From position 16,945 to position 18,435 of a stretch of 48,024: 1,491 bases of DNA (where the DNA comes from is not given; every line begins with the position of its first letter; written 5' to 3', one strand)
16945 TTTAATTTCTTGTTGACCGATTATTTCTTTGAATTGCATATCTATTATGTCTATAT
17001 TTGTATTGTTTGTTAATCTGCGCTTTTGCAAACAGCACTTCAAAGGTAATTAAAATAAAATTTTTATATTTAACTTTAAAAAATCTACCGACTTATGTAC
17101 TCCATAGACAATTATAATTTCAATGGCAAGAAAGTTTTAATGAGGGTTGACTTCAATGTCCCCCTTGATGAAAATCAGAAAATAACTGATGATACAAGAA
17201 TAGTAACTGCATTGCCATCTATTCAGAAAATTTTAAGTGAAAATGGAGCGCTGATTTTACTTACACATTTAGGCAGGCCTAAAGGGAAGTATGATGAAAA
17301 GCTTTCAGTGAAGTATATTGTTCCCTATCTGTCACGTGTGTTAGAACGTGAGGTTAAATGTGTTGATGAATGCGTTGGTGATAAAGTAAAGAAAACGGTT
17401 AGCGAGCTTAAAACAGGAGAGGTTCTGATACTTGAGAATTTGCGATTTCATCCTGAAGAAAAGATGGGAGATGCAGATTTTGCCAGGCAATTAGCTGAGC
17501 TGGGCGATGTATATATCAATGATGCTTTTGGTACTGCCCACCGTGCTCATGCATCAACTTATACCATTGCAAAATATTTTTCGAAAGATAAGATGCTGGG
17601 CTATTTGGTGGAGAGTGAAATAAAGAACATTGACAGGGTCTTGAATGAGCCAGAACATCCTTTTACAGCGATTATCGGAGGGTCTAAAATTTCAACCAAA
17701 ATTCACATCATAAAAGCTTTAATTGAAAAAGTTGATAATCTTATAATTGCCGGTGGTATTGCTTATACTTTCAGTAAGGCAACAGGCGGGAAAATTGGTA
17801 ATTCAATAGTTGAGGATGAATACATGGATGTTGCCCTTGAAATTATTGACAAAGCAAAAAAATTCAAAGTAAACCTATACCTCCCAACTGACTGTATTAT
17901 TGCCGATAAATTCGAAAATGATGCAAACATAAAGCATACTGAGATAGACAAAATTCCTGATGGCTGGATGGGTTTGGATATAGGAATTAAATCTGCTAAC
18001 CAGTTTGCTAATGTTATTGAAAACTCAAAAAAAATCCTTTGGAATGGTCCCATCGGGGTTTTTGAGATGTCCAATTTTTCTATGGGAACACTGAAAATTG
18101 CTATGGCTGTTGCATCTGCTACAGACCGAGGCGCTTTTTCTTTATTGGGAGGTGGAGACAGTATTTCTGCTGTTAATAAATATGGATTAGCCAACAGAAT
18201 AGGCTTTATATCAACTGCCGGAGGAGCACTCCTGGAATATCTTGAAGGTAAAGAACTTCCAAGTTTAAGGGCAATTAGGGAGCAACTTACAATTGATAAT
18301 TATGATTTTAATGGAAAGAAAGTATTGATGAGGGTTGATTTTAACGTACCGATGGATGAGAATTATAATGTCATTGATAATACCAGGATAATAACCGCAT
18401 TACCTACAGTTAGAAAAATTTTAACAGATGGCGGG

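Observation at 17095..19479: Head-to-tail, linker-less fusion of two complete phosphoglycerate kinases in one 794-aa ORF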

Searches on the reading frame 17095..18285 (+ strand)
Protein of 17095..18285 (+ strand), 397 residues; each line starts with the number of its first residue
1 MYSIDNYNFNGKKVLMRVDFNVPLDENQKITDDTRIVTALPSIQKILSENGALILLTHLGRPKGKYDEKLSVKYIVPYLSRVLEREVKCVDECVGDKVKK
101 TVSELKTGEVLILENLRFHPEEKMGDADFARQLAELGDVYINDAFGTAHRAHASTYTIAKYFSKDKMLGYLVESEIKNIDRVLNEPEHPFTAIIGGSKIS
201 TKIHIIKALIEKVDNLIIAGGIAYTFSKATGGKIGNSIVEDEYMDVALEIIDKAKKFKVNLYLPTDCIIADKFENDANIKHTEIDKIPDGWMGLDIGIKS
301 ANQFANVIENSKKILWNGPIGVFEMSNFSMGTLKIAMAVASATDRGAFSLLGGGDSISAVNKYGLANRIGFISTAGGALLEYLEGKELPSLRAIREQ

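Call 10: search_solved_structures(query=window:17095-18285:+, show_alignments=2, max_evalue=1e-50)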
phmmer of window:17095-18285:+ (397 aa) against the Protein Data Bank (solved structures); distinct sequences matched with E-value up to 1e-50: 46.
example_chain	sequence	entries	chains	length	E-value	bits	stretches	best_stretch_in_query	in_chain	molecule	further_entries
1php_A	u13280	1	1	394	2.1e-121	408.6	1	6-395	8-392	3-PHOSPHOGLYCERATE KINASE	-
7zy7_A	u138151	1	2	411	4e-119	401.1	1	8-396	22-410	Phosphoglycerate kinase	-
1vpe_A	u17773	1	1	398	2.4e-118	398.6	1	5-395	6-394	PHOSPHOGLYCERATE KINASE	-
3uwd_A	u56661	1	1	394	1.3e-115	389.6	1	3-394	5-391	Phosphoglycerate kinase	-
3q3v_A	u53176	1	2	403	9.5e-103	347.2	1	3-396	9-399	Phosphoglycerate kinase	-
4ehj_A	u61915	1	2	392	2.4e-98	332.7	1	6-396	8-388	Phosphoglycerate kinase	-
4fey_A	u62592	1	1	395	2.4e-98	332.7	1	6-396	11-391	Phosphoglycerate kinase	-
1v6s_A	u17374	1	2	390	3.1e-98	332.4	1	9-394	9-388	Phosphoglycerate kinase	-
2ie8_A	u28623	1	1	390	8.6e-98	330.9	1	10-394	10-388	phosphoglycerate kinase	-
4dg5_A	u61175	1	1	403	1.9e-97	329.8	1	6-395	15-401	Phosphoglycerate kinase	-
6yje_A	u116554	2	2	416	2e-97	329.7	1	9-394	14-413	Phosphoglycerate kinase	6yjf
6y3a_A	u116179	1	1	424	2.1e-97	329.6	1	9-394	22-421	Phosphoglycerate kinase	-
4ng4_A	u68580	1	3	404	1.3e-96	327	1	3-395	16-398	Phosphoglycerate kinase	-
3oza_A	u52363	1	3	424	3.1e-95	322.5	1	8-394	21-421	Phosphoglycerate kinase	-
1ltk_A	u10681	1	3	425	3.2e-95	322.5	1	8-394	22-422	PHOSPHOGLYCERATE KINASE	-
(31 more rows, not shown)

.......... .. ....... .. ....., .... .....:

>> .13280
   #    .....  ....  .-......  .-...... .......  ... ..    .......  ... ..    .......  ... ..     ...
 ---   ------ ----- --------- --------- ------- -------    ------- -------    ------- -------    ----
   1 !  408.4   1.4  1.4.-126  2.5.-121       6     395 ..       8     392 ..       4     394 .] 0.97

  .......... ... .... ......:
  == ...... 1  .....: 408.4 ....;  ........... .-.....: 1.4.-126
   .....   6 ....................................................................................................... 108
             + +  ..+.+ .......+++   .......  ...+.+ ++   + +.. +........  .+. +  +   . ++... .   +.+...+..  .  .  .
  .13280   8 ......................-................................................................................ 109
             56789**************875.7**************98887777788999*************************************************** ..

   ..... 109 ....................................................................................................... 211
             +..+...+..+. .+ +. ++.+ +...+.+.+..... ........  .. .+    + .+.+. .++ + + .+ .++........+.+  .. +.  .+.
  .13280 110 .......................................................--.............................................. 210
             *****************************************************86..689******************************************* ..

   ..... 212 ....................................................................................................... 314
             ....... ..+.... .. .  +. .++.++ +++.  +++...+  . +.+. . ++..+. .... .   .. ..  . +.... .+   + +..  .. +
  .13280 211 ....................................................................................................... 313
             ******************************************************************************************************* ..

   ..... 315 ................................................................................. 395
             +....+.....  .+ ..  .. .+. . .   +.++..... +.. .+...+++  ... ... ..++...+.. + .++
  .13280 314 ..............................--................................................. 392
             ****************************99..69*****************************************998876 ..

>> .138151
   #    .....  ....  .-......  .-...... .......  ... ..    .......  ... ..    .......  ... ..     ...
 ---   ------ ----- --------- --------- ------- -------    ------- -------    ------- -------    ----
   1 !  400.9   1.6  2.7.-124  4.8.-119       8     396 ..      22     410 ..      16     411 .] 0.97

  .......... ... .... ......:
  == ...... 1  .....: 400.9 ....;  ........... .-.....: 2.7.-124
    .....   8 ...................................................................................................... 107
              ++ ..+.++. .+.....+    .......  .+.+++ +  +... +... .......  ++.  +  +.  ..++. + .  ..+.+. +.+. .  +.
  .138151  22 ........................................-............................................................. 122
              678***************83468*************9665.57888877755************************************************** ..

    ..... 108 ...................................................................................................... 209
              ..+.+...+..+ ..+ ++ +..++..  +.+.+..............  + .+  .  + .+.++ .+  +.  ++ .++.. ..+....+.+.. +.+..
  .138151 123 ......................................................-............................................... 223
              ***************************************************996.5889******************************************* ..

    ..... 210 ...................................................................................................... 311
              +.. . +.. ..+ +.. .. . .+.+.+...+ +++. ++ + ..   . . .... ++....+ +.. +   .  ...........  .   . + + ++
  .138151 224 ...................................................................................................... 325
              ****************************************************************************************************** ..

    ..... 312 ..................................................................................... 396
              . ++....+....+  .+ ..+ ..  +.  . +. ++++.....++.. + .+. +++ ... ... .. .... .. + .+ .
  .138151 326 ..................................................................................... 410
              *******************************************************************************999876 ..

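Call 11: search_protein_families(library=ncbifam, proteins=[window:17095-18285:+])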
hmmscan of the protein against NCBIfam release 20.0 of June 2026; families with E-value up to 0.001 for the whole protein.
window:17095-18285:+ (397 aa): 1 family
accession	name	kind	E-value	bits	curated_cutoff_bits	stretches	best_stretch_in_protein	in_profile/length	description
NF010569.0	PRK13962.1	equivalog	1.5e-154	515.6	883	1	3-396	5-393/645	bifunctional phosphoglycerate kinase/triosephosphate isomerase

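Call 34: search_protein_representatives(protein=window:17095-18285:+)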
Query: 397 residues. Proteins with E-value up to 0.001 (for the whole library): 27640; up to 1e-10: 15247; up to 1e-30: 5070. The best 150 are listed.
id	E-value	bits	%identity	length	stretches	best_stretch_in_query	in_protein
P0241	0.0e+00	1077.8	60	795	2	2-396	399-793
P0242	1.7e-191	652.5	54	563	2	2-395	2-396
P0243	2.2e-190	648.9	54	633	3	123-396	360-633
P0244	3.6e-185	631.7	41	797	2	7-396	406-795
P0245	2.8e-174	595.8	54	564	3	127-395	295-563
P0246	6.1e-131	453.2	52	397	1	3-394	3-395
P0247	7.5e-130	449.6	36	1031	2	4-392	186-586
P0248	5.0e-129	446.9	49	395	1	3-395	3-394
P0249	7.5e-128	443.0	52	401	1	3-395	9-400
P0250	2.2e-126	438.2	50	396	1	4-394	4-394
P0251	6.3e-122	423.5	30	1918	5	4-394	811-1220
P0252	1.1e-119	416.2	48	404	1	2-395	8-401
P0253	1.2e-119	416.1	48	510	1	7-395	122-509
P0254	1.8e-118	412.2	48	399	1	4-394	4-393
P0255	3.7e-114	398.0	51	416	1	6-395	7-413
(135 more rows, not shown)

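Call 35: list_cluster_members(proteins=[P0244, P0247, P0251, P0241, P0034, P0002])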
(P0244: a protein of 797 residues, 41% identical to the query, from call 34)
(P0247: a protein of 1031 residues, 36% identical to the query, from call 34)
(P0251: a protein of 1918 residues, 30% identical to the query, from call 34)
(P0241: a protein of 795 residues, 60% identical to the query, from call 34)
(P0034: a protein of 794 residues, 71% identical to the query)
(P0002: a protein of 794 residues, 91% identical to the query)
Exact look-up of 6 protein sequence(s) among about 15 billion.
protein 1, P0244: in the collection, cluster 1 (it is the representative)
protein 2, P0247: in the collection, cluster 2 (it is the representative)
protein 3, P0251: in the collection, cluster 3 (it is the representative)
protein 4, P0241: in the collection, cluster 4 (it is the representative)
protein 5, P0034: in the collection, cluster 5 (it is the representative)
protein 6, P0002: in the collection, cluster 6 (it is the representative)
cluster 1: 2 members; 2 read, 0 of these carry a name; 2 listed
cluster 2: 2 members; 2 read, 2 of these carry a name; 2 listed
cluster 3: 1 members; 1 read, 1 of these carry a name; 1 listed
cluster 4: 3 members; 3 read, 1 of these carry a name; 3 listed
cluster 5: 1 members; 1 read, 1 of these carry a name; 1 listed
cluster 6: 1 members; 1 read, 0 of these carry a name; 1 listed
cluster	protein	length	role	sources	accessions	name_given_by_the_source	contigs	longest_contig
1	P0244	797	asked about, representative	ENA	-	-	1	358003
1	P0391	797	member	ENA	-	-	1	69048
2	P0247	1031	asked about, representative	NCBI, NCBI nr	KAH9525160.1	phosphoglycerate kinase [Bulinus truncatus]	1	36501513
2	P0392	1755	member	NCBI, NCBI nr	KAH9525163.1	hypothetical protein Btru_000515 [Bulinus truncatus]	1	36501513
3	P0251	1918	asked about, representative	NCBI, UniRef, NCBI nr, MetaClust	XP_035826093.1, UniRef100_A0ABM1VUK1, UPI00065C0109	uncharacterized protein LOC101862654 [Aplysia californica] | Phosphoglycerate kinase n=1 Tax=Aplysia californica TaxID=6500 RepID=A0ABM1VUK1_APLCA | status=active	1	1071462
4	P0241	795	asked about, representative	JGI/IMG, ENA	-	-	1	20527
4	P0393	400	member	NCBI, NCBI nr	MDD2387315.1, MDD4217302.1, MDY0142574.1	MAG: phosphoglycerate kinase [Bacteroidales bacterium] | phosphoglycerate kinase [Bacteroidales bacterium]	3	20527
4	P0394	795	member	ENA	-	-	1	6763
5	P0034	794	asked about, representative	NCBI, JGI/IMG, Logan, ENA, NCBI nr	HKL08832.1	MAG TPA: phosphoglycerate kinase [Bacteroidales bacterium] | phosphoglycerate kinase [Bacteroidales bacterium]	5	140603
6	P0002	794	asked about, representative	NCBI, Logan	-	-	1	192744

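Call 36: search_protein_families(library=pfam, proteins=[P0244, P0247, P0251, P0243, P0242])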
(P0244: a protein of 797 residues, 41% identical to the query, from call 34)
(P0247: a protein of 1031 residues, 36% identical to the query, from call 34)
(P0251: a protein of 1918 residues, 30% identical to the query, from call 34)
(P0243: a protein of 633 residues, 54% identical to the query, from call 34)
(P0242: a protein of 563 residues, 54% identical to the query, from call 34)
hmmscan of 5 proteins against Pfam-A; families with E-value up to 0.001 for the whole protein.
P0244 (797 aa): 1 family
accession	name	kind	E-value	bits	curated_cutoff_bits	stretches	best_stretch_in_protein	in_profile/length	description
PF00162.24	PGK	-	6.4e-279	924.4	27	2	403-784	1-378/379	Phosphoglycerate kinase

P0247 (1031 aa): 1 family
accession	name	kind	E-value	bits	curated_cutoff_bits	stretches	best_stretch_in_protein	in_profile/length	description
PF00162.24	PGK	-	2.3e-213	708.6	27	2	187-580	2-379/379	Phosphoglycerate kinase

P0251 (1918 aa): 2 families
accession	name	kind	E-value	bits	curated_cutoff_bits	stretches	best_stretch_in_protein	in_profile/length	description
PF00162.24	PGK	-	4.5e-262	868.9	27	4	811-1212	1-379/379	Phosphoglycerate kinase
PF14912.11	THEG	-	3.4e-09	37.4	27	1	326-354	3-31/58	Testicular haploid expressed repeat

P0243 (633 aa): 1 family
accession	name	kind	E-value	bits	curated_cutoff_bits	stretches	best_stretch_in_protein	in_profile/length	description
PF00162.24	PGK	-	4e-190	632.1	27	2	221-623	1-379/379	Phosphoglycerate kinase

P0242 (563 aa): 2 families
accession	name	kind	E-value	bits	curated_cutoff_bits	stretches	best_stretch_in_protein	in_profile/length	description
PF00162.24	PGK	-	4.7e-184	612.2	27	2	4-385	1-377/379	Phosphoglycerate kinase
PF06962.18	rRNA_methylase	-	0.00015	22.1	22.7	0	39-80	72-112/137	Putative rRNA methylase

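Call 40: find_encoding_contigs(protein=P0244, flank=8000, max_places=2)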
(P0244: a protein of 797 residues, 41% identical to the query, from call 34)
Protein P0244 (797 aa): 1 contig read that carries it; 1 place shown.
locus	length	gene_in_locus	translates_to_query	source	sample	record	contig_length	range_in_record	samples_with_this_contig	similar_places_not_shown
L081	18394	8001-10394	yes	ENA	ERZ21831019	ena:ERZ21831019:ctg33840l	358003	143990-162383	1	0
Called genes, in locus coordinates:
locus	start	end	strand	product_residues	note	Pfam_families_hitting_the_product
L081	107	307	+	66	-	-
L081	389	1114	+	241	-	PF03591:AzlC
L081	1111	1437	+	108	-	PF05437:AzlD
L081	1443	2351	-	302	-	PF00892:EamA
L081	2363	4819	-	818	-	PF00912:Transgly, PF00905:Transpeptidase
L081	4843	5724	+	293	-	PF01513:NAD_kinase, PF20143:NAD_kinase_C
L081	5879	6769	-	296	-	PF01509:TruB_N, PF16198:TruB_C_2 (weak), PF09142:TruB_C (faint)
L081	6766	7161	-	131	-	PF02033:RBFA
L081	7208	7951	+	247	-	PF13489:Methyltransf_23 (weak), PF13847:Methyltransf_31 (faint), PF08241:Methyltransf_11 (weak), PF13649:Methyltransf_25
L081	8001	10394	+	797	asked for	PF00162:PGK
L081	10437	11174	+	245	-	PF00121:TIM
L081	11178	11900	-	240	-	PF12773:DZR (weak), PF13453:Zn_ribbon_TFIIB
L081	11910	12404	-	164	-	PF01252:Peptidase_A8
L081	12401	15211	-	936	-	PF00133:tRNA-synt_1, PF01406:tRNA-synt_1e (faint), PF09334:tRNA-synt_1g, PF01921:tRNA-synt_1f (weak), PF08264:Anticodon_1, PF06827:zf-FPG_IleRS (weak)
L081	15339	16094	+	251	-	PF13489:Methyltransf_23 (weak), PF08241:Methyltransf_11, PF13649:Methyltransf_25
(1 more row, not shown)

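Call 42: find_homologous_proteins(query=P0244, max_evalue=1e-50)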
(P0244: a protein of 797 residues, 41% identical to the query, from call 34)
Query P0244 (797 aa): 7943 proteins with E <= 1e-50 among 8000 candidates; the best 120 are listed.
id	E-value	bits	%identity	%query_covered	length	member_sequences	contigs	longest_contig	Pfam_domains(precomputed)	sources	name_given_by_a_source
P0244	0.0e+0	1748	100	100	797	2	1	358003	PF00162.25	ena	-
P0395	0.0e+0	1567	89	100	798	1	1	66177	PF00162.25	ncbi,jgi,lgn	jgi:3-phosphoglycerate kinase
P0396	0.0e+0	1560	88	100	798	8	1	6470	PF00162.25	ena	-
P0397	0.0e+0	1548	86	100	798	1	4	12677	PF00162.25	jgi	jgi:phosphoglycerate kinase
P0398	0.0e+0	1534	87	100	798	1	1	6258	PF00162.25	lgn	-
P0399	0.0e+0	1527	87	100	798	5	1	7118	PF00162.25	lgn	-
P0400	0.0e+0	1484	84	100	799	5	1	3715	PF00162.25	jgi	jgi:phosphoglycerate kinase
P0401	3.7e-233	794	50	99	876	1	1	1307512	PF00162.25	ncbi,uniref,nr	ncbi:hypothetical protein RJ639_000893 [Escallonia herrerae]|uniref:Phosphoglycerate kinase n=1 Tax=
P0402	8.2e-227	773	47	99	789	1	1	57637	PF00162.25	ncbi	-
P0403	2.8e-226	772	48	99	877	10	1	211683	PF00162.25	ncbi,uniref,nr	ncbi:hypothetical protein G4B88_025149 [Cannabis sativa]|uniref:Phosphoglycerate kinase n=1 Tax=Cann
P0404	9.7e-219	747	46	99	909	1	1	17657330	PF00162.25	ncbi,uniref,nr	ncbi:unnamed protein product [Dovyalis caffra]|uniref:Phosphoglycerate kinase n=1 Tax=Dovyalis caffr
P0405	2.8e-215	735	48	100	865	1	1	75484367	PF00162.25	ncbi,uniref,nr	ncbi:Phosphoglycerate kinase, chloroplastic [Sesamum alatum]|uniref:Phosphoglycerate kinase n=1 Tax=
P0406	7.0e-213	727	82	50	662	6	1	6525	PF13847.13,PF13489.13,PF13649.13,PF00162.25,PF08241.19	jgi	jgi:phosphoglycerate kinase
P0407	3.1e-200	685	43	99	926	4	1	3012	PF04131.21,PF00162.25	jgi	-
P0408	1.2e-199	683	45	98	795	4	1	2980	PF00162.25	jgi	-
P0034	1.4e-188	647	41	99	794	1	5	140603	PF06962.19,PF00162.25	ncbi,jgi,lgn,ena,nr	ncbi:MAG TPA: phosphoglycerate kinase [Bacteroidales bacterium]|nr:phosphoglycerate kinase [Bacteroi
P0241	5.1e-172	592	38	99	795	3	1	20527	PF00162.25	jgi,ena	-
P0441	3.9e-167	576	42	98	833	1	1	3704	PF00162.25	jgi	-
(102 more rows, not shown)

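Call 44: find_encoding_contigs(protein=P0393, flank=4000, max_places=3)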
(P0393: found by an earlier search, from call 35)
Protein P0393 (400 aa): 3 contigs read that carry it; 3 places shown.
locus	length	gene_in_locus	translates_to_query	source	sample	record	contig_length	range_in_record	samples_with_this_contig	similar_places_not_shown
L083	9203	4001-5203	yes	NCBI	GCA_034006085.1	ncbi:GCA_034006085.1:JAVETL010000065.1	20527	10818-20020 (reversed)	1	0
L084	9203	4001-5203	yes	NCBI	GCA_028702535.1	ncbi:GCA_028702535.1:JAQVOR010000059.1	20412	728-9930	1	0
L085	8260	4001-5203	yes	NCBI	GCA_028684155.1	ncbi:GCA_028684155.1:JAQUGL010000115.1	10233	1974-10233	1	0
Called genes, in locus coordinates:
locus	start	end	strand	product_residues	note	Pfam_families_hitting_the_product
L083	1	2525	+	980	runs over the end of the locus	PF18560:Lectin_like, PF00801:PKD, PF18911:PKD_4, PF00801:PKD, PF18911:PKD_4, PF00801:PKD (weak), PF18962:Por_Secre_tail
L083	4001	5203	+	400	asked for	PF00162:PGK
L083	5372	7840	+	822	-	PF13620:CarboxypepD_reg, PF13715:CarbopepD_reg_2, PF07715:Plug, PF00593:TonB_dep_Rec_b-barrel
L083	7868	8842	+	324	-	PF00801:PKD, PF18911:PKD_4, PF18962:Por_Secre_tail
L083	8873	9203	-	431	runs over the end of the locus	PF00162:PGK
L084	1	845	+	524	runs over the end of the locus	PF18560:Lectin_like, PF18911:PKD_4, PF00801:PKD, PF18981:InlK_D3 (faint), PF18911:PKD_4, PF00801:PKD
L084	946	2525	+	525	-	PF19081:Ig_7 (faint), PF18911:PKD_4, PF00801:PKD, PF18962:Por_Secre_tail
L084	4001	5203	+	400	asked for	PF00162:PGK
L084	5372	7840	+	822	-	PF13620:CarboxypepD_reg, PF13715:CarbopepD_reg_2, PF07715:Plug, PF00593:TonB_dep_Rec_b-barrel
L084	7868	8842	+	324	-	PF00801:PKD, PF18911:PKD_4, PF18962:Por_Secre_tail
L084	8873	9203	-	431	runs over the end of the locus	PF00162:PGK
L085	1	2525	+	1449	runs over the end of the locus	PF00112:Peptidase_C1, PF18560:Lectin_like, PF00801:PKD, PF18911:PKD_4, PF00801:PKD, PF18911:PKD_4, PF18911:PKD_4, PF18962:Por_Secre_tail, +1 more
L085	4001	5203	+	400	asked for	PF00162:PGK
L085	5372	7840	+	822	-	PF13620:CarboxypepD_reg, PF13715:CarbopepD_reg_2, PF07715:Plug, PF00593:TonB_dep_Rec_b-barrel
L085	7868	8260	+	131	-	?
